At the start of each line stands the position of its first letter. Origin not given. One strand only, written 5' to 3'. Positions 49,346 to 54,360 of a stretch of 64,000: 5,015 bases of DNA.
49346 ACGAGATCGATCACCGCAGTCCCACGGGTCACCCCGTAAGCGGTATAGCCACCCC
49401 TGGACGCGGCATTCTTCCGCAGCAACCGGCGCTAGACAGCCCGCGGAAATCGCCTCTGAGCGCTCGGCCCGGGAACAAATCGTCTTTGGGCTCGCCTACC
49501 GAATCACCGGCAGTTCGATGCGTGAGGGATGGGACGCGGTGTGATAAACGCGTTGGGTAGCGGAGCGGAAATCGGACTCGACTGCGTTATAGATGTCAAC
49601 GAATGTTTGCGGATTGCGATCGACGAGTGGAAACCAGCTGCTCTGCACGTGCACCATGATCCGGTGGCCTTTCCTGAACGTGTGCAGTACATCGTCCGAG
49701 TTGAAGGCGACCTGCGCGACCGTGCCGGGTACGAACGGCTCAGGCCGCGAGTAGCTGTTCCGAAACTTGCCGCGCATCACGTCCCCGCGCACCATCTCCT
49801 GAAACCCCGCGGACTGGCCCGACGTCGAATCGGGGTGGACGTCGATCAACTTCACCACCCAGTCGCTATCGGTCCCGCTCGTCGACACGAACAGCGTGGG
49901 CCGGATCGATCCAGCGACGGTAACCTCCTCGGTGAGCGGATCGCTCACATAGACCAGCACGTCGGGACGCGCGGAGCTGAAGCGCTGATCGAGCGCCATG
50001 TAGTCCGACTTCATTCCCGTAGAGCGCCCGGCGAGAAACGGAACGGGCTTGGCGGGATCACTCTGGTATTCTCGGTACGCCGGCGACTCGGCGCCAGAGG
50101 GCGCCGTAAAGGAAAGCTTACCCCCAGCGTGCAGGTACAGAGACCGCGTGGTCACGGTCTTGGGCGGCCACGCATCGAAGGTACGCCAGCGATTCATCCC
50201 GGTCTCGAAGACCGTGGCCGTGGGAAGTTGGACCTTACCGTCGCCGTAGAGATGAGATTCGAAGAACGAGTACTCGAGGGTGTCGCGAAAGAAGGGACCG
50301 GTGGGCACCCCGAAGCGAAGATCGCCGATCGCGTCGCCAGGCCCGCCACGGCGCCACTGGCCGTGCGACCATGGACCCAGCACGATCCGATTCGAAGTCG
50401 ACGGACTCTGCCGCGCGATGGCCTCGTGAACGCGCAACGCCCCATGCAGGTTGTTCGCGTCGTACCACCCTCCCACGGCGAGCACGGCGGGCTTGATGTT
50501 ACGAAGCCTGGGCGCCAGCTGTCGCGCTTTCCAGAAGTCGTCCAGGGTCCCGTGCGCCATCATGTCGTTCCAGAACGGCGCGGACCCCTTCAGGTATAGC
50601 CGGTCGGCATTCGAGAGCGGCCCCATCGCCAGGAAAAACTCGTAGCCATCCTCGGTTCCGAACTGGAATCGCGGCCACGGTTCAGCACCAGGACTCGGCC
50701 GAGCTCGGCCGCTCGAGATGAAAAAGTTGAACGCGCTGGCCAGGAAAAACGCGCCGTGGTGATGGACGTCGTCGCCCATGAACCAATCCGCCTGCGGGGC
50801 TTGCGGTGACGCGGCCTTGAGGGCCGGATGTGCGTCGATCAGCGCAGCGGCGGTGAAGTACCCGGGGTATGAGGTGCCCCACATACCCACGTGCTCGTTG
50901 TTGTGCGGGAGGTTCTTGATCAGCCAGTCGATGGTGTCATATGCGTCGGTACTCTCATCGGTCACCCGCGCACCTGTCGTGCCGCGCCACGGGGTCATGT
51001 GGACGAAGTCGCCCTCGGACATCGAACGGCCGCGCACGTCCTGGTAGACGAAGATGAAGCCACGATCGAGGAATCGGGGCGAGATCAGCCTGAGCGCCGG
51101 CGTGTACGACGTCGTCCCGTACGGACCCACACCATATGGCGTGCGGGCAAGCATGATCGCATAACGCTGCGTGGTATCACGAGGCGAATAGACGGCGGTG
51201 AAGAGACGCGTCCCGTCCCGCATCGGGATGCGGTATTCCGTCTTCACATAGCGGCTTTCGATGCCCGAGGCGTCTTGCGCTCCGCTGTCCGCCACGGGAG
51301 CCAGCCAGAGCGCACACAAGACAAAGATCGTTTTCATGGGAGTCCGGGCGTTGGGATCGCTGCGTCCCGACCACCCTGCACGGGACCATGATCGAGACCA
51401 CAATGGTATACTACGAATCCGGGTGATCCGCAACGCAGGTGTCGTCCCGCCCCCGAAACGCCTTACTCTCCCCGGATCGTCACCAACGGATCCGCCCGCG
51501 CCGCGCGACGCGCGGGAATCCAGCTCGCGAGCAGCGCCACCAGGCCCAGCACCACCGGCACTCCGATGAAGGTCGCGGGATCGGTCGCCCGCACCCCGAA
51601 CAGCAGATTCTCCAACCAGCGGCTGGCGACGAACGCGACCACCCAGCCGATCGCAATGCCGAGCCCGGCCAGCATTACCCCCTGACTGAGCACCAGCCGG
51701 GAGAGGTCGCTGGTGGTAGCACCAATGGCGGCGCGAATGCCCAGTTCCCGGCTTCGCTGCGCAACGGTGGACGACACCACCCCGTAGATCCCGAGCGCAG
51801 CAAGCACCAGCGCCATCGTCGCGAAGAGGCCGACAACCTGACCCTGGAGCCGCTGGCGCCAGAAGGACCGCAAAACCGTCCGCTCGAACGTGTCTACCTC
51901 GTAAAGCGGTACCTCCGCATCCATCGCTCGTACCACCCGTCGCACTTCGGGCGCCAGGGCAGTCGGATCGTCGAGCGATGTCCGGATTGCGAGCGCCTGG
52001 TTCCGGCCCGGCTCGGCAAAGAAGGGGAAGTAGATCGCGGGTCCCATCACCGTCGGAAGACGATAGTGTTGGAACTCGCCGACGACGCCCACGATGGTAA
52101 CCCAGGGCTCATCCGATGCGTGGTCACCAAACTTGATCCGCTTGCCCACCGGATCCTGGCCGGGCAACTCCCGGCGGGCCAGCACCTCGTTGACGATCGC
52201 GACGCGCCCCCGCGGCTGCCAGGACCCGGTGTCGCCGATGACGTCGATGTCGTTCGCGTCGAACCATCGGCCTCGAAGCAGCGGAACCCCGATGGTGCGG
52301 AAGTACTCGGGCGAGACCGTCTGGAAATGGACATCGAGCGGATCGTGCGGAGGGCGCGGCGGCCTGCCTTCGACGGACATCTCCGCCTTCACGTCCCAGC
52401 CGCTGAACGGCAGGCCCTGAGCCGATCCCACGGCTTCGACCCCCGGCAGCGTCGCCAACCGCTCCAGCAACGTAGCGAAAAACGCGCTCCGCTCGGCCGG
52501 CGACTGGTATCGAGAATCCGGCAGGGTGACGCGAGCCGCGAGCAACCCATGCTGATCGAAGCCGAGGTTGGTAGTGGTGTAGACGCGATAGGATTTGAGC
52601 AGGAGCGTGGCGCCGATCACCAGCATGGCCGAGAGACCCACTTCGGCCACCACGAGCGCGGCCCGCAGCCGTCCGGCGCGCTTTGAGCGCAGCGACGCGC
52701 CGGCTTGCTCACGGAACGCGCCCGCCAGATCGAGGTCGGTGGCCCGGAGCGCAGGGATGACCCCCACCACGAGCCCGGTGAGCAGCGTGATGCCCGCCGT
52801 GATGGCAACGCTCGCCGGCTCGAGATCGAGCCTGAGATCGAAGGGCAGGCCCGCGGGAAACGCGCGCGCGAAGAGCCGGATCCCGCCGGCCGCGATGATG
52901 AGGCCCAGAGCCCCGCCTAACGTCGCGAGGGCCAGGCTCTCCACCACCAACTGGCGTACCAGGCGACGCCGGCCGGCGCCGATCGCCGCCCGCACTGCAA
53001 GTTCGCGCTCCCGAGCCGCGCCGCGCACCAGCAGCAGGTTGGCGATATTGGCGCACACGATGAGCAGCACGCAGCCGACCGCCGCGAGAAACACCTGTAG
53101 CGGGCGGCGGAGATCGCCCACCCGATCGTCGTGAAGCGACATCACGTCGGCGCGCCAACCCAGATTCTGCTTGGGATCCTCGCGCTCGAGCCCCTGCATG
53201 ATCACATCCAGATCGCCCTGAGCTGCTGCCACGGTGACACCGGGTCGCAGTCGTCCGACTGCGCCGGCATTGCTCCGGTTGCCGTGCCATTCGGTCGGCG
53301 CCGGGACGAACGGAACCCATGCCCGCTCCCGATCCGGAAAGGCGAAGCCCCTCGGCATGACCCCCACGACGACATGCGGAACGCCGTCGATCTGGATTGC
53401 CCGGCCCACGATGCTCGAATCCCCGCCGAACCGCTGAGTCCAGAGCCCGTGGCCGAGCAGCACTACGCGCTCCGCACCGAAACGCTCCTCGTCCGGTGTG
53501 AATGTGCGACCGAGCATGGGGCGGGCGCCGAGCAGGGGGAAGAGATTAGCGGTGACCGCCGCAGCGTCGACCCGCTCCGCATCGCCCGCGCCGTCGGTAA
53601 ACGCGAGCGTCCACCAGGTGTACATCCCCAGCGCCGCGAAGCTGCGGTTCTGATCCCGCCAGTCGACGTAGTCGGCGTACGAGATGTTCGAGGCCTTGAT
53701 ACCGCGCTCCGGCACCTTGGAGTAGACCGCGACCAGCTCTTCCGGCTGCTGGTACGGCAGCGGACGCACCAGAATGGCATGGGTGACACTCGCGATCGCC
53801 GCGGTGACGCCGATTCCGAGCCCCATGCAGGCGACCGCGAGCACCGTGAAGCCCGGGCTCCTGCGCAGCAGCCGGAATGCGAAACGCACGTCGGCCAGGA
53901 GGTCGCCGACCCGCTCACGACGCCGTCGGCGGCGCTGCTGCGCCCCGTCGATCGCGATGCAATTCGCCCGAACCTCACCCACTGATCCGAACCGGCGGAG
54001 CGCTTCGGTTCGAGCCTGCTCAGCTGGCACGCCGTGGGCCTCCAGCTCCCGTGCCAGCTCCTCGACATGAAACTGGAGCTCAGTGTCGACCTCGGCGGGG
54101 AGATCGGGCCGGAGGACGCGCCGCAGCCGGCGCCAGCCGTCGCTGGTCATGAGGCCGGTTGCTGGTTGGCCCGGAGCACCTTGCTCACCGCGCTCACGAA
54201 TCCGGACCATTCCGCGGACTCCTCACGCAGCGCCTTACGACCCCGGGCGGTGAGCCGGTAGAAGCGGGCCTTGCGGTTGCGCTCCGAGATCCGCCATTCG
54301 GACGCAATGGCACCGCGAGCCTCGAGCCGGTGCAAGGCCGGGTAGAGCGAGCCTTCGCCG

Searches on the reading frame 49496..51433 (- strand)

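Call 59: search_protein_families(library=pfam, proteins=[window:49496-51433:-], max_evalue=0.0001)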
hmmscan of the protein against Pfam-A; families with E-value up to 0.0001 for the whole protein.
window:49496-51433:- (645 aa): 3 families
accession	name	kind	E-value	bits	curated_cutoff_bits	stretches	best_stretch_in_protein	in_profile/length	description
PF02129.25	Peptidase_S15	-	8.9e-51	173.5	23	1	73-359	1-262/262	X-Pro dipeptidyl-peptidase (S15 family)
PF08530.16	PepX_C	-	5.4e-31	108.6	22.5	1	402-639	5-216/217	X-Pro dipeptidyl-peptidase C-terminal non-catalytic domain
PF00326.27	Peptidase_S9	-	9.1e-11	42.1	22.6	1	121-223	9-107/213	Prolyl oligopeptidase family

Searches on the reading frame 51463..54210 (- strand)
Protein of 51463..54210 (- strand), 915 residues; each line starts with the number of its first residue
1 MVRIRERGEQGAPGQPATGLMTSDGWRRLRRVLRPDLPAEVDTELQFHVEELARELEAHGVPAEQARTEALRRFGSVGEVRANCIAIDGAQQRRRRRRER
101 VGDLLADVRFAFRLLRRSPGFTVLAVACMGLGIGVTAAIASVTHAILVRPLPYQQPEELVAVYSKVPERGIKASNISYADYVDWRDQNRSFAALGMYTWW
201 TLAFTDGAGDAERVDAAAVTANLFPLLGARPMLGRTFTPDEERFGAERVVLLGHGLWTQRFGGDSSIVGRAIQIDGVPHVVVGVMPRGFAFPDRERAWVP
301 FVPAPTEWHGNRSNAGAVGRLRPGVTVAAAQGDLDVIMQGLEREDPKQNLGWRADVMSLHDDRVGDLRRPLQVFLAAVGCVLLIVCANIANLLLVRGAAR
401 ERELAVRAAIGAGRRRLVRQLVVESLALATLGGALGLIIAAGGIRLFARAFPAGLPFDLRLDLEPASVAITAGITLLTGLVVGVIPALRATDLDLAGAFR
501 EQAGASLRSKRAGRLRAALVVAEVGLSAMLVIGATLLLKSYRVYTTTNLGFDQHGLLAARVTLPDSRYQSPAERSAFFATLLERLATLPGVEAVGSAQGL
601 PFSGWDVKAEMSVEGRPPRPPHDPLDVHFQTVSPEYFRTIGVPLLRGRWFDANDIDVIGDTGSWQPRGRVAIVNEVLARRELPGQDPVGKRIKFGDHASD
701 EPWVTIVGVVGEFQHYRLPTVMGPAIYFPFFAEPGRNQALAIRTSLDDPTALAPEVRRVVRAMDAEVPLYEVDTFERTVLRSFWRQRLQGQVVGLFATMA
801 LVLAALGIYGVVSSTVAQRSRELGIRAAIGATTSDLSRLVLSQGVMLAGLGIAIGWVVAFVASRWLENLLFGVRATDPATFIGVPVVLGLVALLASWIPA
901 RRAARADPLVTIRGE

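Call 59: search_protein_families(library=pfam, proteins=[window:51463-54210:-], max_evalue=0.0001)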
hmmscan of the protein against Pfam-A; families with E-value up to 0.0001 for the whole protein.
window:51463-54210:- (915 aa): 2 families
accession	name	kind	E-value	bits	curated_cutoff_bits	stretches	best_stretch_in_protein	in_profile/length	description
PF12704.14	MacB_PCD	-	4.7e-31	109.1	27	2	122-334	1-204/207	MacB-like periplasmic core domain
PF02687.27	FtsX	-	2.4e-30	105.5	25.5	2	795-908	2-120/120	FtsX-like permease C-terminal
